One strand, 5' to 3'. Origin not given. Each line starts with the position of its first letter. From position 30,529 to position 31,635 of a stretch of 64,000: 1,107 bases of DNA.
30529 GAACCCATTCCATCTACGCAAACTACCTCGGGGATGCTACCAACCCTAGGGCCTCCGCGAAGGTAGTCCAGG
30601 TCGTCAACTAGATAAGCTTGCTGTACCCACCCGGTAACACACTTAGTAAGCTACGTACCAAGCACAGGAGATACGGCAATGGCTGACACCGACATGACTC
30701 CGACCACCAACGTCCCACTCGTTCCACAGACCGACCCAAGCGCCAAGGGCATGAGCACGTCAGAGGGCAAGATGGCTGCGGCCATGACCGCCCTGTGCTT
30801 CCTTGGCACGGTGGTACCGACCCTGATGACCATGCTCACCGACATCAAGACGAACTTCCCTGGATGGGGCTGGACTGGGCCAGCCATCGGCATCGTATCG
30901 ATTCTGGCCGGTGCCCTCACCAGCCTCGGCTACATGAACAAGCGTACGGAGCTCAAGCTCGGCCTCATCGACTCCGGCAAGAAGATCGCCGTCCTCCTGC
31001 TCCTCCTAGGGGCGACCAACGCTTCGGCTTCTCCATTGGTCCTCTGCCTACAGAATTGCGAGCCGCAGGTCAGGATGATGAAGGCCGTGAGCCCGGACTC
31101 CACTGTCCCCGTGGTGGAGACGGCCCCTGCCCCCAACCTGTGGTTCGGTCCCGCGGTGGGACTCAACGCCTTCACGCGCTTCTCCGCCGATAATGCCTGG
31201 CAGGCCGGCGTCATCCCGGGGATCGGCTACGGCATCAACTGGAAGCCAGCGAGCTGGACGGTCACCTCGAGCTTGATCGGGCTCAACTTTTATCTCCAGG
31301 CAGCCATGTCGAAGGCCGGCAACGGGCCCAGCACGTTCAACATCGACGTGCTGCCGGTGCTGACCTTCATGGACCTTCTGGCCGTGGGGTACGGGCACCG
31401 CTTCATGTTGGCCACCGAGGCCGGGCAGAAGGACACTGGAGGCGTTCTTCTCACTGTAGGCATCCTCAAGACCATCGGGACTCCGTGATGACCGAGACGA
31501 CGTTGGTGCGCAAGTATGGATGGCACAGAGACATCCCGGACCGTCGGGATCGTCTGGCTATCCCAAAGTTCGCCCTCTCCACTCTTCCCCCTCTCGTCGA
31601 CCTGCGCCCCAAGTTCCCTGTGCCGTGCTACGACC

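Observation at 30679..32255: Polytopic membrane protein translationally coupled to a papain-family (C1A) peptidase: candidate unconventional lysis cassette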

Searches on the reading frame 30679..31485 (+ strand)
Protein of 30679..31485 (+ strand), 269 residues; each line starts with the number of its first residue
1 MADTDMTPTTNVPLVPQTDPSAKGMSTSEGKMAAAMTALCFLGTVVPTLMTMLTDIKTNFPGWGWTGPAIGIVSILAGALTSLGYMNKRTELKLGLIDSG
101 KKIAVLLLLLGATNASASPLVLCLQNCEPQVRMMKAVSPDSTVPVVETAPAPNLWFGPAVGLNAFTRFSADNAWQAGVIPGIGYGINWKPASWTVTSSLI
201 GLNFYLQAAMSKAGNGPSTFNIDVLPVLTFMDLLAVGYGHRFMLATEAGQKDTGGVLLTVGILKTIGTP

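Call 5: search_protein_families(library=pfam, proteins=[window:30679-31485:+], max_evalue=0.01)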
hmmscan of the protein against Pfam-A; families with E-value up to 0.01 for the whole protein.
window:30679-31485:+ (269 aa): 0 families

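Call 6: search_protein_families(library=phrogs, proteins=[window:30679-31485:+], max_evalue=0.01)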
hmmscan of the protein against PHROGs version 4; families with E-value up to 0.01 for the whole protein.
window:30679-31485:+ (269 aa): 0 families

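Call 24: find_encoding_contigs(protein=window:30679-31485:+, flank=10000, max_places=6)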
Protein window:30679-31485:+ (269 aa): 2 contigs read that carry it; 2 places shown.
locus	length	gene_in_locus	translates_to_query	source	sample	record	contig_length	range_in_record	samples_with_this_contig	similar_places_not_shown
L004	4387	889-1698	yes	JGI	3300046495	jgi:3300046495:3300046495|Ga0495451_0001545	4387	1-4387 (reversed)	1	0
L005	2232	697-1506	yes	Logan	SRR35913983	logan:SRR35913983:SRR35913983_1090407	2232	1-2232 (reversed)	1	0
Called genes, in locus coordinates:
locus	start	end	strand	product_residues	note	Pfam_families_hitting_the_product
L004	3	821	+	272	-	?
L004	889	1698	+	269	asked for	-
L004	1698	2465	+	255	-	PF00112:Peptidase_C1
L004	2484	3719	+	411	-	-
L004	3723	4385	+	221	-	?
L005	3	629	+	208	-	?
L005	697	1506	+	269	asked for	-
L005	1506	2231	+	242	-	?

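Call 25: find_homologous_proteins(query=window:30679-31485:+, max_evalue=0.001)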
Query window:30679-31485:+ (269 aa): 1 proteins with E <= 0.001 among 6750 candidates.
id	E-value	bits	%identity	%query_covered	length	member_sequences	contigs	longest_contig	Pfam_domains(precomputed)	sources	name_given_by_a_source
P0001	1.7e-172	590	100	100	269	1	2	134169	-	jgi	jgi:hypothetical protein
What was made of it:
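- The window is only part of a contig of at least 134 kb (call 25), so an endolysin may lie outside it.
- Tried and rejected: The word-indexed protein search found only the membrane protein itself (call 25).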

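Call 33: search_protein_representatives(protein=window:30679-31485:+)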
Query: 269 residues. Proteins with E-value up to 0.001 (for the whole library): 140; up to 1e-10: 55; up to 1e-30: 5. The best 140 are listed.
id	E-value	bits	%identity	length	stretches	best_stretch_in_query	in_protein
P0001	5.2e-173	590.1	100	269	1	1-269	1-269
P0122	9.9e-38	146.6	31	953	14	51-99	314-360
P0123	3.0e-32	128.6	43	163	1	101-269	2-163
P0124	4.6e-32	128.0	41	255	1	106-269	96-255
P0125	4.8e-32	128.0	46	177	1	104-266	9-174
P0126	7.2e-30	120.8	41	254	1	101-266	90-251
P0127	2.1e-23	99.6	42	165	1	119-269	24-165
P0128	1.4e-21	93.7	37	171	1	146-265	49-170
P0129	1.3e-20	90.5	36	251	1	23-252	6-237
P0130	1.7e-20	90.1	34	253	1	95-254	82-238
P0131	4.1e-20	88.8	39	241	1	99-269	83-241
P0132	5.9e-20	88.3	33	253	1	21-260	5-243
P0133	2.3e-19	86.4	40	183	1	139-265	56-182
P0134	4.6e-19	85.4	40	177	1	142-254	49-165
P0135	1.1e-18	84.2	34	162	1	101-268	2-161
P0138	9.6e-18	81.1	51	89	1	17-97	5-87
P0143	1.5e-16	77.2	48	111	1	8-99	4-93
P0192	7.6e-09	51.9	39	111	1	1-105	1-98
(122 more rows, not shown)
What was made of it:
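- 30679..31488 (+): Gene for the 269-aa fusion protein: holin-like module, internal signal-like helix and barrel-like domain. The exhaustive HMMER search shows two separately occurring modules plus fused forms (call 33).
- Tried and rejected: The exhaustive HMMER search was needed to find relatives (call 33).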

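Call 50: predict_structure(alignment_id=A3)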
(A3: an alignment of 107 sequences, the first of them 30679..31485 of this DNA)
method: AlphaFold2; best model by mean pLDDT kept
length: 269 residues; sequences in the alignment: 107
mean_pLDDT: 83.7   pTM: 0.56
mean pLDDT of the five models: 83.7, 83.0, 82.9, 82.5, 79.9
residues with pLDDT >= 90: 120; 70-90: 105; 50-70: 30; < 50: 14
segments of 3 or more residues with pLDDT < 50: 1-6, 111-115, 133-135
pLDDT, mean of each block of 10 residues (from residue 1): 49 65 80 86 83 88 84 84 81 78 64 57 81 57 74 95 97 95 97 95 97 91 98 98 97 98 92
secondary structure, 60 per line:
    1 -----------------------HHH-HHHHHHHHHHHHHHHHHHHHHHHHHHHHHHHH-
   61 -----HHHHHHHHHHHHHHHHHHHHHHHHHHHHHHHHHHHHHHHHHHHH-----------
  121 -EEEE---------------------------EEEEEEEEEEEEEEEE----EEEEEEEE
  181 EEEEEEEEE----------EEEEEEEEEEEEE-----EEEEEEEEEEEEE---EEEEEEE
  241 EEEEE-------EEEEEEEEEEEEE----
elements in order: H28-59 H66-109 E122-125 E153-168 E173-189 E200-212 E218-230 E234-245 E253-265
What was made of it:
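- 31129..31485 (+): Barrel-like domain (residues 151-269): six long antiparallel strands of 12-17 residues, with motifs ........, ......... and LPxxT. AF2 pLDDT 95-98 (call 50).
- On Spanins: The fusion protein has no coiled coil (call 50).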

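Call 63: find_encoding_contigs(protein=P0143, flank=6000, max_places=5)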
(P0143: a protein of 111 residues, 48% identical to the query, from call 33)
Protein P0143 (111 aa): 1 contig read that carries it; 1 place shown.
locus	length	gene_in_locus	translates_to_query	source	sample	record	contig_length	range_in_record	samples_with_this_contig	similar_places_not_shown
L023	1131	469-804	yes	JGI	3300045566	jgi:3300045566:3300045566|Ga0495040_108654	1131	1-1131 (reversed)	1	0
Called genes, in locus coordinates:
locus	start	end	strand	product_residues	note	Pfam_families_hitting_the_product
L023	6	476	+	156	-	PF07486:Hydrolase_2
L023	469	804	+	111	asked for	-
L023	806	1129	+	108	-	?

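Call 64: find_encoding_contigs(protein=P0138, flank=6000, max_places=5)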
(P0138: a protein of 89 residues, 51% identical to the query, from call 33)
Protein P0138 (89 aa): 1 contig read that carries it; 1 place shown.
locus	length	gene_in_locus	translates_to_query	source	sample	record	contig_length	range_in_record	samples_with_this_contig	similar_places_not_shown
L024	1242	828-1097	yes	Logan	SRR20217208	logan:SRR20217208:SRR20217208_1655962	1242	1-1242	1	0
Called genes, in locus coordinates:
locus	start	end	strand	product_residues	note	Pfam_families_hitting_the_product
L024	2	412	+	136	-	?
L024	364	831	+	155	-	PF10908:Tlde1_dom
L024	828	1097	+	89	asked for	-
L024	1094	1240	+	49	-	?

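Call 65: find_encoding_contigs(protein=P0192, flank=6000, max_places=5)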
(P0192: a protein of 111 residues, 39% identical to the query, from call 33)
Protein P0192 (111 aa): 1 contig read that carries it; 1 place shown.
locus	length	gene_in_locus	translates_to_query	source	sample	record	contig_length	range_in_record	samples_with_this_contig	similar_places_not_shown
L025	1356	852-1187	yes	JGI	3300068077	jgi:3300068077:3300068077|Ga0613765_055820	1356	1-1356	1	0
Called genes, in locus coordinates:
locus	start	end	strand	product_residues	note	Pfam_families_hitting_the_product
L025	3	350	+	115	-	?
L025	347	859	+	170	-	-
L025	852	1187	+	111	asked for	-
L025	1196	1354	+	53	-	?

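Call 66: find_encoding_contigs(protein=P0129, flank=6000, max_places=5)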
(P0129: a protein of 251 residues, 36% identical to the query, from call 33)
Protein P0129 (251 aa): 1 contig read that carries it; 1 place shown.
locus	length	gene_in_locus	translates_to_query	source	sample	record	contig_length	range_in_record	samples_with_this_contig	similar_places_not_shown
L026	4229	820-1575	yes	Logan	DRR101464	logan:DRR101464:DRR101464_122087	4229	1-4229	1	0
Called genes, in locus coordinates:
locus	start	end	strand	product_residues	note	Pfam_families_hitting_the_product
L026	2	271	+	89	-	?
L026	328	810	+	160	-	PF08291:Peptidase_M15_3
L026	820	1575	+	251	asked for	-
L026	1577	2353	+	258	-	PF00112:Peptidase_C1 (weak)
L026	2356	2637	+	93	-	-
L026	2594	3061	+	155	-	-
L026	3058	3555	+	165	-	-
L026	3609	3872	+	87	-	-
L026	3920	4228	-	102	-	?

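Call 67: find_encoding_contigs(protein=P0132, flank=6000, max_places=5)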
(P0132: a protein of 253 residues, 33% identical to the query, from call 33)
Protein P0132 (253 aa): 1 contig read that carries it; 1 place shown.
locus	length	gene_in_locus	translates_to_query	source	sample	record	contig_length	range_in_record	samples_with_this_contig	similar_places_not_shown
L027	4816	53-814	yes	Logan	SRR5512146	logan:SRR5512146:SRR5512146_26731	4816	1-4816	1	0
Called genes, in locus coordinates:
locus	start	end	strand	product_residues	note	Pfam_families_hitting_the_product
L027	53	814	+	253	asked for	-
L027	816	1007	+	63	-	-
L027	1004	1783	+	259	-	PF00112:Peptidase_C1 (weak)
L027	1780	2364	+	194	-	-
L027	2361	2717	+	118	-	-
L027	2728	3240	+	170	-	-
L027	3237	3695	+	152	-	-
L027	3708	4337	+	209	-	PF23140:Gp80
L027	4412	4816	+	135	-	?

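Call 86: search_protein_families(library=phrogs, proteins=[L025:347-856:+, L024:364-828:+, L026:2594-3058:+, L026:3058-3552:+, L027:1780-2361:+, L027:2728-3237:+, L027:3237-3692:+, L023:469-801:+], max_evalue=0.01)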
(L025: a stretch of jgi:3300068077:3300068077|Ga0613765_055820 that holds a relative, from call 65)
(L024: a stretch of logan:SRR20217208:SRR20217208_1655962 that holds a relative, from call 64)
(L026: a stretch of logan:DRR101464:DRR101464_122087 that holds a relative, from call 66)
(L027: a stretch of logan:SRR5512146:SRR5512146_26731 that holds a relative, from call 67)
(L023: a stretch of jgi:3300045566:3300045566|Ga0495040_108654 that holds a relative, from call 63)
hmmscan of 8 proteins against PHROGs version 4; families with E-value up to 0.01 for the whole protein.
L025:347-856:+ (170 aa): 0 families

L024:364-828:+ (155 aa): 1 family
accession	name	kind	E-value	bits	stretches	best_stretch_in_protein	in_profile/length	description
phrog_24118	-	unknown function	1.2e-29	104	1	17-143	1-121/121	-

L026:2594-3058:+ (155 aa): 0 families

L026:3058-3552:+ (165 aa): 0 families

L027:1780-2361:+ (194 aa): 0 families

L027:2728-3237:+ (170 aa): 0 families

L027:3237-3692:+ (152 aa): 0 families

L023:469-801:+ (111 aa): 0 families
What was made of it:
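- On Holin (class II topology): no Pfam or PHROG hit (calls 5, 6, 86)
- Closest known: Class II holins and pinholins. Different: It has no sequence match to any Pfam or PHROG holin family (calls 5, 6, 86).
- The N-module matches no known holin family in Pfam or PHROGs (calls 5, 6, 86).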

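Call 88: fold_search(model_id=the predicted structure, library=viral)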
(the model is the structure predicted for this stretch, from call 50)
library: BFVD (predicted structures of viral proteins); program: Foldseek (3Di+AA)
matches with E <= 10: 562; with E <= 0.001: 1
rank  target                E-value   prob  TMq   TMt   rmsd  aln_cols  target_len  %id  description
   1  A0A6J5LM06            1.6e-07  1.00  0.40  0.52   8.1       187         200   18  Uncharacterized protein [uncultured Caudovirales phage]
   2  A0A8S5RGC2            1.4e-02  0.47  0.15  0.10  13.7       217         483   10  Outer membrane protein [virus sp. ct5rm7]
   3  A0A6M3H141            1.8e-02  0.44  0.16  0.04  33.5       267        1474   13  (no name in the UniProt tables at hand)
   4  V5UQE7                2.1e-02  0.30  0.11  0.06  27.3       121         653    7  Uncharacterized protein [Shigella phage pSb-1]
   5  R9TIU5                2.3e-02  0.44  0.16  0.21  16.8       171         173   12  Outer membrane protein beta-barrel domain-containing protein [Vibrio phage nt-1]
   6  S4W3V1                2.4e-02  0.66  0.21  0.22  19.2       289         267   10  Uncharacterized protein [Pandoravirus salinus]
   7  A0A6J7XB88            2.7e-02  0.82  0.20  0.29  16.8       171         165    9  Outer membrane protein beta-barrel domain-containing protein [uncultured Caudovirales phage]
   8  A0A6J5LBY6            2.8e-02  0.51  0.20  0.26  15.5       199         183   13  Outer membrane protein beta-barrel [uncultured Caudovirales phage]
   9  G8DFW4                2.8e-02  0.20  0.12  0.12  31.8       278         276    9  (no name in the UniProt tables at hand)
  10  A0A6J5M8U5            3.1e-02  0.75  0.18  0.28  11.1       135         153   13  Uncharacterized protein [uncultured Caudovirales phage]
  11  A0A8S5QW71            3.3e-02  0.10  0.10  0.07  20.2       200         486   12  Uncharacterized protein [Siphoviridae sp. ctzSN25]
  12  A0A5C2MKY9            4.8e-02  0.21  0.14  0.12  42.4       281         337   12  (no name in the UniProt tables at hand)
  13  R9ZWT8                5.1e-02  0.57  0.21  0.18  12.6       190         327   10  Outer-membrane protein OmpA domain containing protein [Cellulophaga phage phi17:2]
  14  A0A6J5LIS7            5.1e-02  0.38  0.16  0.27  14.2       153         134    9  Uncharacterized protein [uncultured Caudovirales phage]
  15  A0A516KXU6            5.6e-02  0.21  0.13  0.22  14.0       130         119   13  (no name in the UniProt tables at hand)
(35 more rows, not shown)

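Call 95: search_solved_structures(query=L025:347-856:+, max_evalue=1)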
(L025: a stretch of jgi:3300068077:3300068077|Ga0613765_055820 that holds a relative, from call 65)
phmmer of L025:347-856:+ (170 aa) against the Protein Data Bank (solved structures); distinct sequences matched with E-value up to 1: 2.
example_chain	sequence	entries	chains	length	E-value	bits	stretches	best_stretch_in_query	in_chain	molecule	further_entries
6flk_A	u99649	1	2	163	0.56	13.6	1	25-69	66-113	Cep120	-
6ewp_A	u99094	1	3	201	0.9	12.9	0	25-69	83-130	Centrosomal protein of 120 kDa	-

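Call 96: search_protein_families(library=pfam, proteins=[L025:347-856:+, L025:3-347:+, L026:328-807:+, L023:6-473:+, L024:364-828:+, L026:3058-3552:+, L027:816-1004:+, L026:2356-2634:+], max_evalue=0.1)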
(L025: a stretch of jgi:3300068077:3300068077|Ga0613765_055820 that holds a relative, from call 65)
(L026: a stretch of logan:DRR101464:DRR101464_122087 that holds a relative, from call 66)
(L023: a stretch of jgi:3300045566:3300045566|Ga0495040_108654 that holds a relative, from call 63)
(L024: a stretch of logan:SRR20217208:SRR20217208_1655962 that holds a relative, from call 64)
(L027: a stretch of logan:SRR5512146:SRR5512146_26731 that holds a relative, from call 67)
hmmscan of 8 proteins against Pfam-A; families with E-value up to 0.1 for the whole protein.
L025:347-856:+ (170 aa): 0 families

L025:3-347:+ (115 aa): 0 families

L026:328-807:+ (160 aa): 1 family
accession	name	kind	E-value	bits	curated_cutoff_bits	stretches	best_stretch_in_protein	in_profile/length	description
PF08291.16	Peptidase_M15_3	-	5.3e-08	33.4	23.2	1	40-126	27-107/108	Peptidase M15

L023:6-473:+ (156 aa): 1 family
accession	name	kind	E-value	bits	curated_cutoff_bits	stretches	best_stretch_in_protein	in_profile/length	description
PF07486.17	Hydrolase_2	-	3.7e-15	56.8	27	1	26-136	1-100/100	Cell Wall Hydrolase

L024:364-828:+ (155 aa): 3 families
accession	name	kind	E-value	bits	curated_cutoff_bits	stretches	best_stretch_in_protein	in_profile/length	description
PF10908.13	Tlde1_dom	-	1.4e-08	35.6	30.1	1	52-123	11-96/120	Tlde1 domain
PF03734.19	YkuD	-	0.00033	21.7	23.4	1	65-123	38-126/146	L,D-transpeptidase catalytic domain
PF18925.5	DUF5675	-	0.019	15.3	26.7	1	66-124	36-87/114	Family of unknown function (DUF5675)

L026:3058-3552:+ (165 aa): 0 families

L027:816-1004:+ (63 aa): 0 families

L026:2356-2634:+ (93 aa): 1 family
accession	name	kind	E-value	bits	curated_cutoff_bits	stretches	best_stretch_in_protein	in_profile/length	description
PF13424.12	TPR_12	-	0.046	14.4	30.1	1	32-77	24-70/77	Tetratricopeptide repeat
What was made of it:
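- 30679..30978 (+): N-terminal holin-like module (residues 1-100). TM1 is about residues 32-54 (nt 30772-30840). A short FPGWGW loop follows. TM2 is about residues 65-87 (nt 30871-30939). The tail NKRTELK is basic. They lie next to Hydrolase_2 (L023), Tlde1/YkuD (L024) and, in fused form, M15_3 (L026) (calls 63, 64, 66, 96).
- On Phage endolysin (functional class): It is coupled to a gene whose N-module is holin-like by context (calls 63, 64, 96).
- On Holin (class II topology): This holds for homologues: L023 Hydrolase_2, L024 Tlde1/YkuD and L026 M15_3 (calls 63, 64, 66, 96).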

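Call 102: find_encoding_contigs(protein=P0126, flank=6000, max_places=5)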
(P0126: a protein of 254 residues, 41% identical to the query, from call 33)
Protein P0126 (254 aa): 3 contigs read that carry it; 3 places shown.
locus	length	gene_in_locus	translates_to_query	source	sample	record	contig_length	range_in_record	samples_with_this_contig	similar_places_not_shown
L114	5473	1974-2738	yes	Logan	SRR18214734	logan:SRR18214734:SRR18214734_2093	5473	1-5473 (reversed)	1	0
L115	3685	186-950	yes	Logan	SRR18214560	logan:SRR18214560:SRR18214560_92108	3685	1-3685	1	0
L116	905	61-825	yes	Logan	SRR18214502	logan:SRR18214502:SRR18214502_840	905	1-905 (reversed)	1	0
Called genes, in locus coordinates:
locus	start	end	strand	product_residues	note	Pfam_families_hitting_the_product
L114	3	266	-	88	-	?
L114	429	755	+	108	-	-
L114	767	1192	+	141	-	-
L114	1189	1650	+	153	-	PF07486:Hydrolase_2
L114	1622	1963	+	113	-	-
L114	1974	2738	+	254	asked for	-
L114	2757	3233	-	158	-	PF02945:Endonuclease_7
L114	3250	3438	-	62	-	-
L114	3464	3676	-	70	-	-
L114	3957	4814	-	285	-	-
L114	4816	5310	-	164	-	-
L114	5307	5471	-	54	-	?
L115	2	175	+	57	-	?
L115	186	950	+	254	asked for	-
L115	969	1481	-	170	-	PF02945:Endonuclease_7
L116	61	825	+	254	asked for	-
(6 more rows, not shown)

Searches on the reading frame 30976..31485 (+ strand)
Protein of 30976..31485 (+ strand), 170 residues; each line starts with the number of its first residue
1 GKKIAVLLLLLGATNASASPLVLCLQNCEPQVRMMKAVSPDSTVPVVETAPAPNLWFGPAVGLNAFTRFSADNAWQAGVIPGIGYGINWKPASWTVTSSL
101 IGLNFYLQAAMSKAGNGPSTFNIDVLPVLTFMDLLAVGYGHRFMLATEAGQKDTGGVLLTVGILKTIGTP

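Call 112: predict_structure(alignment_id=A7)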
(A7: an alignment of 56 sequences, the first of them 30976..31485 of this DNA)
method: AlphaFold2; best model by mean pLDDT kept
length: 170 residues; sequences in the alignment: 56
mean_pLDDT: 90.9   pTM: 0.78
mean pLDDT of the five models: 90.9, 90.8, 89.4, 89.3, 88.1
residues with pLDDT >= 90: 120; 70-90: 43; 50-70: 7; < 50: 0
segments of 3 or more residues with pLDDT < 50: none
pLDDT, mean of each block of 10 residues (from residue 1): 75 68 92 74 81 95 97 95 98 96 97 91 98 98 97 97 95
secondary structure, 60 per line:
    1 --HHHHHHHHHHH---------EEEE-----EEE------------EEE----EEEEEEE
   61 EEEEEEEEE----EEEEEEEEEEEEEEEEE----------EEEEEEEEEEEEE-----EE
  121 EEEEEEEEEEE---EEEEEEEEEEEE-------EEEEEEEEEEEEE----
elements in order: H3-13 E23-26 E32-34 E47-49 E54-69 E74-90 E101-113 E119-131 E135-146 E154-166
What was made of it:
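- On Outer-membrane beta-barrel protein: Six long strands plus short ones, pLDDT 91-98 (calls 50, 112).
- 31030..31128 (+): Linker (residues 118-150) with the conserved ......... two-cysteine motif and a Pro/Ala-rich stretch. Model confidence is lower here. Short strands appear in the domain-only model (call 112).
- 31129..31485 (+): The domain-only model has mean pLDDT 90.9 and pTM 0.78 (call 112).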
